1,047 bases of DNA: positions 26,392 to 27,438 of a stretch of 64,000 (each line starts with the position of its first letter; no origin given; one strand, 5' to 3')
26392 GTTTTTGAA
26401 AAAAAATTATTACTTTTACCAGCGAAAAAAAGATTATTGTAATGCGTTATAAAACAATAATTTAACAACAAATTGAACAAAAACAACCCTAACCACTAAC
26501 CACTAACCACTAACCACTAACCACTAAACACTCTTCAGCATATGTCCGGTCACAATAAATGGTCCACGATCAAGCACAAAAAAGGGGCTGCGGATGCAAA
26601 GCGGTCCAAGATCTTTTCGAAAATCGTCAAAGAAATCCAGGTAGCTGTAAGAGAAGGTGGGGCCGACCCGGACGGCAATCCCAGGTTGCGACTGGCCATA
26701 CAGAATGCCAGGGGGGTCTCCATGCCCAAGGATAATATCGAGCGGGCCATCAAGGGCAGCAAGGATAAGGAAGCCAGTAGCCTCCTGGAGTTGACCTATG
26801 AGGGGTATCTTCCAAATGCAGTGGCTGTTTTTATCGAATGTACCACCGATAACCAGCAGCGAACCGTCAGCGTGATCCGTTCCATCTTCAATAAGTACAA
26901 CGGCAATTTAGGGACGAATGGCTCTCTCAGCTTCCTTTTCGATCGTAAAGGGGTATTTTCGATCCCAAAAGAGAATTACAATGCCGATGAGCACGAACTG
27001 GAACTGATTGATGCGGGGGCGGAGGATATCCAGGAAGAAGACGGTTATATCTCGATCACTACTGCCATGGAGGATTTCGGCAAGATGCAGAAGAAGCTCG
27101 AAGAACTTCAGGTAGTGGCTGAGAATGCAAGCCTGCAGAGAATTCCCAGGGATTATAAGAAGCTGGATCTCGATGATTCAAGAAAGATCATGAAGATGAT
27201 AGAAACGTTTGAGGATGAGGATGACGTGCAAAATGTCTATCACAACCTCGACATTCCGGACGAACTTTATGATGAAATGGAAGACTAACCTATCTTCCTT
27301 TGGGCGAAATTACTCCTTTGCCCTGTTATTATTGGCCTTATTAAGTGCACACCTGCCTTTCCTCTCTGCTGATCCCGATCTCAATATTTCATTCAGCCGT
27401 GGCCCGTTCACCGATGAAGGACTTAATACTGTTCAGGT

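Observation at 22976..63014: Window-wide pattern: at least five independent heptanucleotide tandem arrays with different unit sequences (STRR-like repeat class)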

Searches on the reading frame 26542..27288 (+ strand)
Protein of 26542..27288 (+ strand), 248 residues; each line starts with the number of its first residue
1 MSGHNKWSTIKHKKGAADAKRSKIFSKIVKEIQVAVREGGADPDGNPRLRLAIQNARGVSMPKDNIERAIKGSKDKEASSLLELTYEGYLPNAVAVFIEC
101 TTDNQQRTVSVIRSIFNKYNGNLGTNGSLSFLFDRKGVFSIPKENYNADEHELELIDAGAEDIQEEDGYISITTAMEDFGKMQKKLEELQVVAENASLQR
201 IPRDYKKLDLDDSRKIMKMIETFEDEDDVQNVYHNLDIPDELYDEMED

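Call 9: search_protein_families(library=pfam, proteins=[window:26542-27288:+])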
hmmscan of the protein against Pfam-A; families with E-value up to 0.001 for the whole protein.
window:26542-27288:+ (248 aa): 2 families
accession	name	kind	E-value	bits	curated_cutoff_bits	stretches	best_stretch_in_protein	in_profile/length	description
PF01709.26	Transcrip_reg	-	8.9e-54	182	27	1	83-236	3-160/160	TACO1/YebC second and third domain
PF20772.2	TACO1_YebC_N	-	7.8e-34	116.4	36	1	5-74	1-71/73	TACO1/YebC protein N-terminal domain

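Call 15: find_related_loci(query=window:26542-27288:+, collection=genome_contigs, flank=10000)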
Query window:26542-27288:+ (248 aa) in genome_contigs; peptide patterns used: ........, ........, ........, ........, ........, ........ (x = any residue, [..] = any of these).
600 stretches matched a pattern (row limit reached: there are more); 595 encode a relative of the query (tblastn E <= 1e-3); the best 80 are kept; 80 distinct loci.
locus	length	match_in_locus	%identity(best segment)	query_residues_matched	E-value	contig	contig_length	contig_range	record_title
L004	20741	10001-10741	77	1-248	6e-133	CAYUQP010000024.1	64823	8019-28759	MAG TPA_asm: uncultured Bacteroidales bacterium isolate binchicken_co115_320 genome assembly, contig: NODE_841_length_64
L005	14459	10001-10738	71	1-246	4e-121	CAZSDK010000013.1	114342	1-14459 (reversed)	MAG TPA_asm: uncultured Bacteroidales bacterium isolate SRP263991_co5_616 genome assembly, contig: NODE_377_length_11434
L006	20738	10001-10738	70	1-246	7e-118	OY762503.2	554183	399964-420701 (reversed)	MAG: Bacteroidales bacterium isolate 880eb77f-9e96-4161-ad76-3daa2caaf06e genome assembly, chromosome: 1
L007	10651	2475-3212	69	1-246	6e-117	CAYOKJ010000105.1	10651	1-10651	MAG TPA_asm: uncultured Bacteroidales bacterium isolate binchicken_co49_109 genome assembly, contig: NODE_2373_length_10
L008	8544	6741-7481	67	1-247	2e-116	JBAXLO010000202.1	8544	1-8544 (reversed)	MAG: Bacteroidota bacterium isolate ELA429 MAG429_202, whole genome shotgun sequence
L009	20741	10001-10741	67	1-247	1e-115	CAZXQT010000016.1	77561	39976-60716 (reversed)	MAG TPA_asm: uncultured Lentimicrobium sp. isolate SRP192927_co5_943 genome assembly, contig: NODE_164_length_77561_cov_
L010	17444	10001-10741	70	1-246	2e-115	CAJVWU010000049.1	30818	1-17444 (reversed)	MAG TPA_asm: uncultured Bacteroidia bacterium isolate DRR093005_bin.21_MetaBAT_v2.12.1_MAG genome assembly, contig: NODE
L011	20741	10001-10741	65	1-247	4e-113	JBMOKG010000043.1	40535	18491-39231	MAG: Bacteroidales bacterium isolate Deming_bin.89 contig1788, whole genome shotgun sequence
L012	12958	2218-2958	65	1-247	7e-113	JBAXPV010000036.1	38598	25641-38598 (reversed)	MAG: Bacteroidota bacterium isolate ELA540 MAG540_36, whole genome shotgun sequence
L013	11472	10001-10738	65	1-246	4e-113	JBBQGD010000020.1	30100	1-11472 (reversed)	MAG: Bacteroidales bacterium isolate Co_metawrap_985 Cmw_985_k141_7585736_length_30100_cov_16.4236, whole genome shotgun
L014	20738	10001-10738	65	1-246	2e-112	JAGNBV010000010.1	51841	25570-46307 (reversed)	MAG: Bacteroidales bacterium isolate Go_SlDig_bin_165 Go_SlDig_1643_length_51841_cov_16.822292, whole genome shotgun seq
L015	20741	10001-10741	64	1-247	1e-111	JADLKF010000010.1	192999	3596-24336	MAG: Lentimicrobiaceae bacterium isolate DFE_LEN c_000000000002, whole genome shotgun sequence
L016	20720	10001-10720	67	1-240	2e-111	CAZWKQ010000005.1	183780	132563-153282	MAG TPA_asm: uncultured Bacteroides sp. isolate binchicken_co20_288 genome assembly, contig: NODE_157_length_183780_cov_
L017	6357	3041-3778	64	1-246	5e-110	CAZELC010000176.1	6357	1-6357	MAG TPA_asm: uncultured Bacteroidales bacterium isolate SRP220891_co1_21 genome assembly, contig: NODE_24348_length_6357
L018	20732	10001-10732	63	1-244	9e-110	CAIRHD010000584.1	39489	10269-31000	MAG: uncultured Bacteroidales bacterium isolate KTt_bin-0938 genome assembly, contig: bin-0938:584/629, whole genome sho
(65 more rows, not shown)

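Call 27: find_encoding_contigs(protein=window:26542-27288:+, flank=6000, max_places=10)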
Protein window:26542-27288:+ (248 aa): 4 contigs read that carry it; 3 places shown.
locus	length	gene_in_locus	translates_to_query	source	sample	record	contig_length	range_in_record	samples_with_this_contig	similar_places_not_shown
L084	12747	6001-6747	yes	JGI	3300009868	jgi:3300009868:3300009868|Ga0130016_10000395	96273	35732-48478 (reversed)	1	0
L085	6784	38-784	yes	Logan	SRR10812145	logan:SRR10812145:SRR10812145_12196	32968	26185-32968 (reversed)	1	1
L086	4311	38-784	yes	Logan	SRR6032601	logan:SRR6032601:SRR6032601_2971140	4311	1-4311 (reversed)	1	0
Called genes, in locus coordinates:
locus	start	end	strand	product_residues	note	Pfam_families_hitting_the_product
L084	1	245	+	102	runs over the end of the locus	PF03061:4HBT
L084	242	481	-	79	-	-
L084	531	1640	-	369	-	PF13439:Glyco_transf_4, PF20706:GT4-conflict, PF00534:Glycos_transf_1, PF13692:Glyco_trans_1_4, PF13524:Glyco_trans_1_2 (weak)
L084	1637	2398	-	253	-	PF00535:Glycos_transf_2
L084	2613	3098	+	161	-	PF04542:Sigma70_r2, PF08281:Sigma70_r4_2, PF04545:Sigma70_r4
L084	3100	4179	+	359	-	-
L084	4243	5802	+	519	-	PF10988:DUF2807, PF13568:OMP_b-brl_2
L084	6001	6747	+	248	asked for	PF20772:TACO1_YebC_N, PF01709:Transcrip_reg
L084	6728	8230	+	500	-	-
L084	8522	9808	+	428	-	PF19577:DcaP (weak)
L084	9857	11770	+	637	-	PF16177:ACAS_N, PF00501:AMP-binding, PF13193:AMP-binding_C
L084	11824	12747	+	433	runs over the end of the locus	PF07690:MFS_1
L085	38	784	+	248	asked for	PF20772:TACO1_YebC_N, PF01709:Transcrip_reg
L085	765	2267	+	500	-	-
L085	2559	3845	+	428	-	PF19577:DcaP (weak)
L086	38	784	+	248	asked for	PF20772:TACO1_YebC_N, PF01709:Transcrip_reg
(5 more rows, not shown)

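Call 49: search_protein_families(library=pfam, proteins=[L004:17087-18202:+])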
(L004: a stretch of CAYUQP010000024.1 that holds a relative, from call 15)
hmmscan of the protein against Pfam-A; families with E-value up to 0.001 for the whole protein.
L004:17087-18202:+ (371 aa): 0 families
